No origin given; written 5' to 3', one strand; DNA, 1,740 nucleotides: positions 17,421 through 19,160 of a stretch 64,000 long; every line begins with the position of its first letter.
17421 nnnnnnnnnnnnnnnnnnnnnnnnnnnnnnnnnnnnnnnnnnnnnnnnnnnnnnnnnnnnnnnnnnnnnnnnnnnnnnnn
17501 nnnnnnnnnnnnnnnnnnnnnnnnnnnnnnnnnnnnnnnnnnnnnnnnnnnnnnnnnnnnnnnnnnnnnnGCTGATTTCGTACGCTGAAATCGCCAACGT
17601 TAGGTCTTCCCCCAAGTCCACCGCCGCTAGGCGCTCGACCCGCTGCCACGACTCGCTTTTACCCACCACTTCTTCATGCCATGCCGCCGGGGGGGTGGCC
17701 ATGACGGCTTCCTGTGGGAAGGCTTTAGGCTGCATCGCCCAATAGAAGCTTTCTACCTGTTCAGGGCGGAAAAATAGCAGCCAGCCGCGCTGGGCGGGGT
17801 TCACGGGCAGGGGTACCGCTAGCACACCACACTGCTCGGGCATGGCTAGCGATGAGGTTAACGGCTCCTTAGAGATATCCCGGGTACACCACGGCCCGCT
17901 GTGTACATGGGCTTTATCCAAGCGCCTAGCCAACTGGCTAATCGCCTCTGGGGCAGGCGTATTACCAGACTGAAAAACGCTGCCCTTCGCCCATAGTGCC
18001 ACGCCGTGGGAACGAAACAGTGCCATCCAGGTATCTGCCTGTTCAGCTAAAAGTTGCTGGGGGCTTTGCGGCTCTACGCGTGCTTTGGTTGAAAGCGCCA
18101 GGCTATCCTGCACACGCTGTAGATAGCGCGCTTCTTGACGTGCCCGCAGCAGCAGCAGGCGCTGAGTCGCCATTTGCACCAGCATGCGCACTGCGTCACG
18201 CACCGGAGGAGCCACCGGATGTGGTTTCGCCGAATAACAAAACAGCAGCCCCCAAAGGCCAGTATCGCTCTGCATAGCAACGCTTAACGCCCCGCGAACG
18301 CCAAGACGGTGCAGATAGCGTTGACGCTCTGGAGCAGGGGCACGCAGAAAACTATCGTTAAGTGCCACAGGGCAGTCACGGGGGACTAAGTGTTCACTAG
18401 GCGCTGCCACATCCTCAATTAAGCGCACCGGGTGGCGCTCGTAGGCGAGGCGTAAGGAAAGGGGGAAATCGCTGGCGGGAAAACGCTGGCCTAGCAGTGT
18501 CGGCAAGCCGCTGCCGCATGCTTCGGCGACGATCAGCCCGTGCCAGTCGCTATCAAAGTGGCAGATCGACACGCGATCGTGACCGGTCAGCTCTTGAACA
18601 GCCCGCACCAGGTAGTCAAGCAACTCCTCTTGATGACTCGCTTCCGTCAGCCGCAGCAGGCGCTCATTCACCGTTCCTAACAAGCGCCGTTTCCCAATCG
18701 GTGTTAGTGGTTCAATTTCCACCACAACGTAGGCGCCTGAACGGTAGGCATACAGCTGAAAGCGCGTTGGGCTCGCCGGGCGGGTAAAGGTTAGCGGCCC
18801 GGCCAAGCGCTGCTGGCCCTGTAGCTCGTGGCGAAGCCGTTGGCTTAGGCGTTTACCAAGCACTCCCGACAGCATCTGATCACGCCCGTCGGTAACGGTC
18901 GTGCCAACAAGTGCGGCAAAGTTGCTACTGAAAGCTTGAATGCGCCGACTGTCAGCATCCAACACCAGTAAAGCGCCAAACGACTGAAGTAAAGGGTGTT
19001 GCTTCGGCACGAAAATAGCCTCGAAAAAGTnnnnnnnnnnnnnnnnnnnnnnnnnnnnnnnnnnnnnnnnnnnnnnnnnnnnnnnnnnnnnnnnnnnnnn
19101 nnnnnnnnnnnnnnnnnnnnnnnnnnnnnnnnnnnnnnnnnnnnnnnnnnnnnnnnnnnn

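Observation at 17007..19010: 'Blind' bacteriophytochrome diguanylate cyclase: photosensor fold kept, bilin-binding residues lost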

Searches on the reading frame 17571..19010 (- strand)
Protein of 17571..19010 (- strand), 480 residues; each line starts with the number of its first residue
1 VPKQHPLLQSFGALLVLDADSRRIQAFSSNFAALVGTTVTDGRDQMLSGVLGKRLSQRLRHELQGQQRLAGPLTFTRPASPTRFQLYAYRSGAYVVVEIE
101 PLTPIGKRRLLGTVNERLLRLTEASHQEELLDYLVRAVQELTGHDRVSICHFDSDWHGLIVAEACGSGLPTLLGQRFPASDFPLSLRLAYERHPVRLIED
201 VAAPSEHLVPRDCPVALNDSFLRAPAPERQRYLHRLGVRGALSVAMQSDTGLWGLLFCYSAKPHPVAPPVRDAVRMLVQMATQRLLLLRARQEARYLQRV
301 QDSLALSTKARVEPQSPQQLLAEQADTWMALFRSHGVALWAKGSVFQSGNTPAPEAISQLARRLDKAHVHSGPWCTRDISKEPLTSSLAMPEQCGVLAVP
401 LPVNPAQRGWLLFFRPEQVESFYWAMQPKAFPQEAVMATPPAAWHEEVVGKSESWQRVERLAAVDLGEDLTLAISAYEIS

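Call 7: find_homologous_proteins(query=window:17571-19010:-, max_evalue=1e-10)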
Query window:17571-19010:- (480 aa): 100 proteins with E <= 1e-10 among 8000 candidates.
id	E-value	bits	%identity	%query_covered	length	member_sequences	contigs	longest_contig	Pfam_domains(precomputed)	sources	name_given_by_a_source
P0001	0.0e+0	1045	98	100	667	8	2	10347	PF08446.18,PF01590.33,PF00360.27,PF00990.27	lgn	-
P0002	6.5e-286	966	90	100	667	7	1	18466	PF08446.18,PF01590.33,PF00360.27,PF00990.27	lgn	-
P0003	8.1e-281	950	89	100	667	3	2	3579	PF08446.18,PF01590.33,PF00360.27,PF00990.27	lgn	-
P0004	6.6e-255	864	80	100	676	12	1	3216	PF08446.18,PF01590.33,PF00360.27,PF00990.27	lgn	-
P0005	2.3e-253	859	81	99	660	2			PF08446.18,PF01590.33,PF00360.27,PF00990.27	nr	nr:sensor domain-containing diguanylate cyclase [Halomonas olivaria]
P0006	1.8e-233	793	73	100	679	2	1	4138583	PF08446.18,PF01590.33,PF00360.27,PF00990.27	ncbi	-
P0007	2.3e-232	790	73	100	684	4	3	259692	PF08446.18,PF01590.33,PF00360.27,PF00990.27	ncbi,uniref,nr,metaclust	ncbi:MAG: diguanylate cyclase [Pseudomonadota bacterium]|uniref:sensor domain-containing diguanylate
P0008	9.3e-231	785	73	100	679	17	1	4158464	PF08446.18,PF01590.33,PF00360.27,PF00990.27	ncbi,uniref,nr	ncbi:sensor domain-containing diguanylate cyclase [Halomonas sp. GT]|uniref:sensor domain-containing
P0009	1.8e-229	780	72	100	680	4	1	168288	PF08446.18,PF01590.33,PF00360.27,PF00990.27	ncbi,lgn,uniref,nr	ncbi:diguanylate cyclase [Vreelandella alkaliphila]|uniref:diguanylate cyclase n=1 Tax=Vreelandella 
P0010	5.3e-229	779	73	100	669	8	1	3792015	PF08446.18,PF01590.33,PF00360.27,PF00990.27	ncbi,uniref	ncbi:diguanylate cyclase [Vreelandella venusta]|uniref:sensor domain-containing diguanylate cyclase 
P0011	6.4e-229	778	73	100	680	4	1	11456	PF08446.18,PF01590.33,PF00360.27,PF00990.27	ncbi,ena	-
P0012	1.6e-228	777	74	100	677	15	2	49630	PF08446.18,PF01590.33,PF00360.27,PF00990.27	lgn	-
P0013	4.6e-228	776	74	100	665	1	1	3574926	PF08446.18,PF01590.33,PF00360.27,PF00990.27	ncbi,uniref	ncbi:diguanylate cyclase [Vreelandella aquamarina]|uniref:sensor domain-containing diguanylate cycla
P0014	1.4e-227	774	73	100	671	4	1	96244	PF08446.18,PF01590.33,PF00360.27,PF00990.27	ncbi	-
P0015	4.5e-227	772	73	100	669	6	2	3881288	PF08446.18,PF01590.33,PF00360.27,PF00990.27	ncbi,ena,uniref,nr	ncbi:diguanylate cyclase [Halomonas sp. DWK9]|uniref:diguanylate cyclase n=1 Tax=Halomonadaceae TaxI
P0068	6.2e-122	426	47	98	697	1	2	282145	PF08446.18,PF01590.33,PF00360.27,PF00990.27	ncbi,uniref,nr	ncbi:diguanylate cyclase [Halomonas campisalis]|uniref:diguanylate cyclase n=1 Tax=Billgrantia campi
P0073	4.1e-104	367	43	99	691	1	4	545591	PF08446.18,PF01590.33,PF00360.27,PF00990.27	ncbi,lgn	ncbi:MAG: diguanylate cyclase [Aquisalimonadaceae bacterium]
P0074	3.0e-100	354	42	99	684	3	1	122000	PF08446.18,PF01590.33,PF00360.27,PF00990.27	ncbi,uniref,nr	ncbi:hypothetical protein BFR47_06940 [Oceanisphaera psychrotolerans]|uniref:diguanylate cyclase n=1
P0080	9.1e-89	316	39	99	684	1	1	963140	PF08446.18,PF00360.27,PF00990.27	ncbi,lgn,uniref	ncbi:diguanylate cyclase [Marinobacter sp. DUT-1]|uniref:sensor domain-containing diguanylate cyclas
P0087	6.3e-85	304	37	99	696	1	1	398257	PF08446.18,PF01590.33,PF00360.27,PF00990.27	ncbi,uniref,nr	ncbi:diguanylate cyclase [Haliea sp. E1-2-M8]|uniref:sensor domain-containing diguanylate cyclase n=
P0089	4.4e-84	301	38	98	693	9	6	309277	PF08446.18,PF01590.33,PF00360.27,PF00990.27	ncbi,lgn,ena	-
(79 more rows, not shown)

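Call 21: find_encoding_contigs(protein=P0080, flank=10000, max_places=2)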
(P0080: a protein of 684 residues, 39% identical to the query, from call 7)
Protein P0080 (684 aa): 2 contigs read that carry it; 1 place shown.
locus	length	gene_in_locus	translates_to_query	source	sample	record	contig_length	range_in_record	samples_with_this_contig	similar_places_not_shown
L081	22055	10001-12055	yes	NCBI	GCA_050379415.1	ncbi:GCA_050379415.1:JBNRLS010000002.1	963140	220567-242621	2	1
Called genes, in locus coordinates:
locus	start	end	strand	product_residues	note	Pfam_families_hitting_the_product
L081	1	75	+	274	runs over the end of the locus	PF03705:CheR_N, PF01739:CheR, PF08242:Methyltransf_12 (weak), PF13649:Methyltransf_25 (faint)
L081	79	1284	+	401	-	PF07690:MFS_1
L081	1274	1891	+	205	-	PF01613:Flavin_Reduct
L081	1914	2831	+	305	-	PF00126:HTH_1, PF03466:LysR_substrate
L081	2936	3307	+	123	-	PF24043:DUF7352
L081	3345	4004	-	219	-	PF12973:Cupin_7, PF07883:Cupin_2 (faint), PF12973:Cupin_7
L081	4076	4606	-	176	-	PF00857:Isochorismatase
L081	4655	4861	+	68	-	PF11146:DUF2905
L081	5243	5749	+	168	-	PF04143:Sulf_transp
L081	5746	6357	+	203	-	PF20398:DUF6691, PF04143:Sulf_transp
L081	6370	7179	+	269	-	-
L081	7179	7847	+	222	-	PF22308:DUF6969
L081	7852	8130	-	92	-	PF00708:Acylphosphatase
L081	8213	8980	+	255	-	PF03881:Fructosamin_kin, PF01636:APH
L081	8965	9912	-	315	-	PF03547:Mem_trans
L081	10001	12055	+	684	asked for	PF08446:PAS_2, PF00360:PHY, PF00990:GGDEF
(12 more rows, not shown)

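Call 22: find_encoding_contigs(protein=P0068, flank=10000, max_places=2)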
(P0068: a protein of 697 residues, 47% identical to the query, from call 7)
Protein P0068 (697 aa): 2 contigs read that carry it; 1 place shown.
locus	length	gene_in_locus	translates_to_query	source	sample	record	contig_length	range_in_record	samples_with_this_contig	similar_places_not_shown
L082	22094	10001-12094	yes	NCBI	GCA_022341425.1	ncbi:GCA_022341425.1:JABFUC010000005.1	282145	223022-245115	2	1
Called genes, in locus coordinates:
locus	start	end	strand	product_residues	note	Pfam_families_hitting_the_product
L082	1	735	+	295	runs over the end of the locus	PF02653:BPD_transp_2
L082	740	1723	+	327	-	PF02653:BPD_transp_2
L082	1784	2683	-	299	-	PF00126:HTH_1, PF03466:LysR_substrate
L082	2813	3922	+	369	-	PF08240:ADH_N, PF00107:ADH_zinc_N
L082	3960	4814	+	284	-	PF00756:Esterase, PF10503:Esterase_PHB (faint)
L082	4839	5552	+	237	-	PF00912:Transgly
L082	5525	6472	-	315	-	PF00892:EamA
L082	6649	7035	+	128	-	PF17835:NOG1_N (weak), PF13767:DUF4168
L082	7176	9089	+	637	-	PF00027:cNMP_binding, PF00571:CBS, PF03445:DUF294, PF10335:DUF294_C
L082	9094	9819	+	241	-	PF00929:RNase_T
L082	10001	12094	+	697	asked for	PF08446:PAS_2, PF01590:GAF, PF00360:PHY, PF00990:GGDEF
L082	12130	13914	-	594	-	PF13185:GAF_2 (weak), PF01590:GAF, PF00990:GGDEF, PF00563:EAL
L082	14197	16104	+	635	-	PF00989:PAS, PF08447:PAS_3, PF08448:PAS_4, PF13426:PAS_9, PF00990:GGDEF, PF00563:EAL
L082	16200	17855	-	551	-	PF02028:BCCT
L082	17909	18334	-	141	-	PF00582:Usp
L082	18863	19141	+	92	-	-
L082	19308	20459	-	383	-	PF07995:GSDH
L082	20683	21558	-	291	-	PF03547:Mem_trans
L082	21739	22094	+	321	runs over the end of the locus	PF01497:Peripla_BP_2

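Call 23: find_encoding_contigs(protein=P0074, flank=8000, max_places=1)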
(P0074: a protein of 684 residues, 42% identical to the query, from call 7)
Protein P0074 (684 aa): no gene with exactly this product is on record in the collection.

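Call 24: find_encoding_contigs(protein=P0073, flank=8000, max_places=1)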
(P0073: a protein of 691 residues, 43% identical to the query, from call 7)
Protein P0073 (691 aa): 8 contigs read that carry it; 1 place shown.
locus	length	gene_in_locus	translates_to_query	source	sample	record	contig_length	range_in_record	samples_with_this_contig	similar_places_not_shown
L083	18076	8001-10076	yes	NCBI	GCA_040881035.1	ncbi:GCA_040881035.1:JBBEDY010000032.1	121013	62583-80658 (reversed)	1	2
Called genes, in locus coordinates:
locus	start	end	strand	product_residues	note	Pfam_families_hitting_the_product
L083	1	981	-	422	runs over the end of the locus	PF07690:MFS_1, PF12832:MFS_1_like, PF07690:MFS_1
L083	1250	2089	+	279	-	PF01557:FAA_hydrolase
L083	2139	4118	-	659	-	PF01970:TctA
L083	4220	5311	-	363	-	-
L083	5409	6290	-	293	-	PF01557:FAA_hydrolase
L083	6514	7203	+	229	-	PF00392:GntR, PF07729:FCD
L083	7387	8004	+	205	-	PF01126:Heme_oxygenase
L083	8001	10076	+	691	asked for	PF08446:PAS_2, PF01590:GAF, PF00360:PHY, PF00990:GGDEF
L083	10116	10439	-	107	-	PF00753:Lactamase_B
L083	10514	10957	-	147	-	PF11731:Cdd1 (weak), PF14520:HHH_5 (weak)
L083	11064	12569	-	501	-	PF00206:Lyase_1, PF14698:ASL_C2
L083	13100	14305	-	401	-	PF08281:Sigma70_r4_2 (weak), PF22233:PhyR_sigma-like (weak)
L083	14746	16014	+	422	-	PF01946:Thi4 (faint), PF01494:FAD_binding_3 (faint), PF07992:Pyr_redox_2, PF12831:FAD_oxidored (weak), PF13738:Pyr_redox_3 (weak), PF00070:Pyr_redox (weak)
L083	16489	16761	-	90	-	PF04362:Iron_traffic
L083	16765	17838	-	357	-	PF00730:HhH-GPD, PF00633:HHH (weak), PF14815:NUDIX_4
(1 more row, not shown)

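Call 25: find_encoding_contigs(protein=P0008, flank=10000, max_places=1)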
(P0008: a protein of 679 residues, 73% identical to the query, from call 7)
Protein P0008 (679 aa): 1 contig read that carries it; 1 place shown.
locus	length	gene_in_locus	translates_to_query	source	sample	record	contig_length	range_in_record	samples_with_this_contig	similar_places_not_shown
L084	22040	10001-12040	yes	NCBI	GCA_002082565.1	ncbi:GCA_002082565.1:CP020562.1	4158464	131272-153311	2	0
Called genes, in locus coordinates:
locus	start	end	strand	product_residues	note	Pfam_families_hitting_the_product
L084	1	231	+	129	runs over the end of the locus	PF00072:Response_reg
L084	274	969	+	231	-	PF04344:CheZ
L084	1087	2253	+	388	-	PF01312:Bac_export_2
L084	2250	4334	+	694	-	PF00771:FHIPEP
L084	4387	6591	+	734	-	PF00448:SRP54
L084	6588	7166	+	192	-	-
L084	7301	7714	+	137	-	PF06366:FlhE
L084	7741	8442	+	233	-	PF04542:Sigma70_r2, PF04539:Sigma70_r3, PF08281:Sigma70_r4_2, PF04545:Sigma70_r4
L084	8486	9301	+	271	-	PF01618:MotA_ExbB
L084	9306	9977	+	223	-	PF13677:MotB_plug (weak), PF00691:OmpA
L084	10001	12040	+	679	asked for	PF08446:PAS_2, PF01590:GAF, PF00360:PHY, PF00990:GGDEF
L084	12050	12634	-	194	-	-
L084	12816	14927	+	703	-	PF00317:Ribonuc_red_lgN, PF02867:Ribonuc_red_lgC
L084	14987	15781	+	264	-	-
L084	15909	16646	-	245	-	PF00027:cNMP_binding, PF13545:HTH_Crp_2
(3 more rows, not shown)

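Call 26: find_related_loci(query=window:17571-19010:-, collection=metagenome_contigs, flank=6000)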
Query window:17571-19010:- (480 aa) in metagenome_contigs; peptide patterns used: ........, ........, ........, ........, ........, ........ (x = any residue, [..] = any of these).
76 stretches matched a pattern; 21 encode a relative of the query (tblastn E <= 1e-3); 21 distinct loci.
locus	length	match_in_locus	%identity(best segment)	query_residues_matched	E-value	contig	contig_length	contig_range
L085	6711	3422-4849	74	6-480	0e+0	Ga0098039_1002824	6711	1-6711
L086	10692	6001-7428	73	6-480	0e+0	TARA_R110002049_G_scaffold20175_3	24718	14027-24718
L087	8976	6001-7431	72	5-480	0e+0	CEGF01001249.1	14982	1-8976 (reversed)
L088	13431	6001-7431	71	5-480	0e+0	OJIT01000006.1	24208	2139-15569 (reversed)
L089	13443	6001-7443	72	1-480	0e+0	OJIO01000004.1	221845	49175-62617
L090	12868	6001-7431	71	5-480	0e+0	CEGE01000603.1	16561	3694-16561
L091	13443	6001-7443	72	3-480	0e+0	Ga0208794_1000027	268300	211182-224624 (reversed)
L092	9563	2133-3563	71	5-480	0e+0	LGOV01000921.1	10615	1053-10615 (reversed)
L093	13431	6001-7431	70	5-480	0e+0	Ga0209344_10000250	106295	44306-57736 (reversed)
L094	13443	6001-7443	69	1-480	0e+0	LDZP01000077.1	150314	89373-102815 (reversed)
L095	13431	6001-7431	71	5-480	0e+0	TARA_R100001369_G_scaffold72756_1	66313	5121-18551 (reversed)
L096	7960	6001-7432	71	5-480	0e+0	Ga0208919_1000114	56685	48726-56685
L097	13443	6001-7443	62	8-479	0e+0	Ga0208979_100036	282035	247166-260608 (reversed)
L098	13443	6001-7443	62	8-479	0e+0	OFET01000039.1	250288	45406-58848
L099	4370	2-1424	71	8-480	0e+0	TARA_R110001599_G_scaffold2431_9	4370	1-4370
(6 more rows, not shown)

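Call 30: find_encoding_contigs(protein=P0002, flank=10000, max_places=1)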
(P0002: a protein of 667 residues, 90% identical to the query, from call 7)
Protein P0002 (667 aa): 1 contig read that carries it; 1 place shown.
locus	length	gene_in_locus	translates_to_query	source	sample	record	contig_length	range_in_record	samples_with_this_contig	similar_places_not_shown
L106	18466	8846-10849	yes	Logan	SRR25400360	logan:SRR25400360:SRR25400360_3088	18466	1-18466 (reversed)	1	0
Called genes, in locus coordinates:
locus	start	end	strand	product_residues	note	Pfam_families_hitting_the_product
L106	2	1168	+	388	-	PF01312:Bac_export_2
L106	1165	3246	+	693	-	PF00771:FHIPEP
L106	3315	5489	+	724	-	PF00448:SRP54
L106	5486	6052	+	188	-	-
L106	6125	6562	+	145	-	PF06366:FlhE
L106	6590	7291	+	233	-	PF04542:Sigma70_r2, PF04539:Sigma70_r3, PF08281:Sigma70_r4_2, PF04545:Sigma70_r4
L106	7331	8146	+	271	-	PF01618:MotA_ExbB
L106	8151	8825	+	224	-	PF13677:MotB_plug (weak), PF00691:OmpA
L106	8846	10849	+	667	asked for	PF08446:PAS_2, PF01590:GAF, PF00360:PHY, PF00990:GGDEF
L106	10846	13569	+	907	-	PF00989:PAS, PF08448:PAS_4 (weak), PF13426:PAS_9, PF08447:PAS_3 (weak), PF00990:GGDEF, PF00563:EAL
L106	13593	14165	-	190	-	-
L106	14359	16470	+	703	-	PF00317:Ribonuc_red_lgN, PF02867:Ribonuc_red_lgC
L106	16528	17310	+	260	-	-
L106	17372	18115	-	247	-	PF00027:cNMP_binding, PF13545:HTH_Crp_2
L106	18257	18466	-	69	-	?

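Call 31: find_encoding_contigs(protein=P0001, flank=10000, max_places=1)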
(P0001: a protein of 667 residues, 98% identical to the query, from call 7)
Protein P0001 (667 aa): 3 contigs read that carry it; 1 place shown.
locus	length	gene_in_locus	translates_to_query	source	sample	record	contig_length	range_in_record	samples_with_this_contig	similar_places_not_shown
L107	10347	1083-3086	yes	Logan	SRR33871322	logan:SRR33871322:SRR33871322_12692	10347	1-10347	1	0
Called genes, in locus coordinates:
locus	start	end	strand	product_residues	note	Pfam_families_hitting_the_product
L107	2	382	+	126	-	?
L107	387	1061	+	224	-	PF13677:MotB_plug (weak), PF00691:OmpA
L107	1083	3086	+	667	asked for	PF08446:PAS_2, PF01590:GAF, PF00360:PHY, PF00990:GGDEF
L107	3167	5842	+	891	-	PF00989:PAS, PF08448:PAS_4, PF13426:PAS_9, PF08447:PAS_3, PF00990:GGDEF, PF00563:EAL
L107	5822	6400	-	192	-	-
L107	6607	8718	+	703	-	PF00317:Ribonuc_red_lgN, PF02867:Ribonuc_red_lgC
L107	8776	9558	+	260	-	-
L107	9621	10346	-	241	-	?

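Call 32: find_encoding_contigs(protein=P0003, flank=10000, max_places=1)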
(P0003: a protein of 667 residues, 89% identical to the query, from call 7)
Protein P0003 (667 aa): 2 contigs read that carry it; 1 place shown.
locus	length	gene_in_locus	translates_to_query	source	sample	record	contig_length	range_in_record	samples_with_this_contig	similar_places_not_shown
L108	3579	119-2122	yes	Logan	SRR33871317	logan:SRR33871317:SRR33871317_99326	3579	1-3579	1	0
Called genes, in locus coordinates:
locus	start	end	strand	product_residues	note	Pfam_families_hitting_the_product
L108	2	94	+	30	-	?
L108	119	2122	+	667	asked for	PF08446:PAS_2, PF01590:GAF, PF00360:PHY, PF00990:GGDEF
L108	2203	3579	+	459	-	?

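Call 74: search_protein_families(library=pfam, proteins=[L082:12130-13914:-, L082:14197-16104:+, L082:7176-9089:+], max_evalue=0.00001)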
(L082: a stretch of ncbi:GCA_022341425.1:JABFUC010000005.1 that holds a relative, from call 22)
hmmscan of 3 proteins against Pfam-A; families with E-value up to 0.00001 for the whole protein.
L082:12130-13914:- (594 aa): 5 families
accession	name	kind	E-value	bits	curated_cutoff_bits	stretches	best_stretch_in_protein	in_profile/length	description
PF00563.25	EAL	-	2.4e-73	246.8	31.3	1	353-583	6-236/236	EAL domain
PF00990.26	GGDEF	-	1.4e-38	132.7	23.8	1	174-328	1-159/161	Diguanylate cyclase, GGDEF domain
PF01590.32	GAF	-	4.4e-15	56.8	22.4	1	22-154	4-133/133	GAF domain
PF13185.12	GAF_2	-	4.8e-07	30.5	28.6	1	22-152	6-133/136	GAF domain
PF13492.12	GAF_3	-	6.5e-06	27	27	0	27-155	9-128/129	GAF domain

L082:14197-16104:+ (635 aa): 6 families
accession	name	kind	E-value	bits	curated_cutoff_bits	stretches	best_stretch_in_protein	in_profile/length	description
PF00563.25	EAL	-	5.1e-73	245.8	31.3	1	383-618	2-236/236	EAL domain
PF00990.26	GGDEF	-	6.4e-53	179.3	23.8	1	201-362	1-160/161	Diguanylate cyclase, GGDEF domain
PF13426.13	PAS_9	-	8.7e-18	64.9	27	1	88-189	3-103/103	PAS domain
PF00989.32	PAS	-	2.6e-14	53.6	22.6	1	88-187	13-113/113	PAS fold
PF08448.16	PAS_4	-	3e-09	37.5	23.1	1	89-191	8-109/110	PAS fold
PF08447.18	PAS_3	-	1.5e-08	35.2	25.6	1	99-183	2-88/89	PAS fold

L082:7176-9089:+ (637 aa): 4 families
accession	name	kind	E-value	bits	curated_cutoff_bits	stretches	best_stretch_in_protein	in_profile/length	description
PF03445.19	DUF294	-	1.3e-47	161.6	21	1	311-447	3-138/138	Putative nucleotidyltransferase DUF294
PF10335.14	DUF294_C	-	2.8e-44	150.9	22.5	1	484-627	2-145/145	Putative nucleotidyltransferase substrate binding domain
PF00571.33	CBS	-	2.6e-18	66.5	24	1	231-283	1-54/57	CBS domain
PF00027.35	cNMP_binding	-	1.4e-14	54.2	27.5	1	37-119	3-89/89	Cyclic nucleotide-binding domain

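Call 78: search_protein_representatives(protein=window:17571-19010:-)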
Query: 480 residues. Proteins with E-value up to 0.001 (for the whole library): 5389; up to 1e-10: 3974; up to 1e-30: 535. The best 150 are listed.
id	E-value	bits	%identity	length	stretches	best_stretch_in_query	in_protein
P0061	2.3e-167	573.9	59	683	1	8-480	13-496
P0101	2.3e-101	356.3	44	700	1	8-479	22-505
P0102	4.9e-99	348.6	42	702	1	7-479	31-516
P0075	2.0e-98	346.6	42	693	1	8-477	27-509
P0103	2.2e-93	329.9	39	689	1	8-479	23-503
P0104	5.6e-91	322.0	41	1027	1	7-479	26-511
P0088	7.1e-85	301.9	41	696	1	8-479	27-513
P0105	4.3e-83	296.0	38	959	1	8-476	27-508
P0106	5.4e-83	295.7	38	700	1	8-479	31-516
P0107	1.1e-79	284.8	40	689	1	8-479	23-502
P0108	1.5e-77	277.7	36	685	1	8-479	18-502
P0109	2.6e-73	263.8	37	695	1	7-476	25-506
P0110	2.1e-72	260.7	37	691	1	8-479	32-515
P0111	1.2e-69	251.7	33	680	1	7-480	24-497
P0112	4.0e-69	250.0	34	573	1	8-476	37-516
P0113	3.0e-68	247.1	35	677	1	7-478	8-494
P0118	3.8e-62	227.0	35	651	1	8-479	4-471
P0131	1.4e-51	192.1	33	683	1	8-480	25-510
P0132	7.5e-51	189.7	31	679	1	7-479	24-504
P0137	1.3e-47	179.0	32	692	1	8-479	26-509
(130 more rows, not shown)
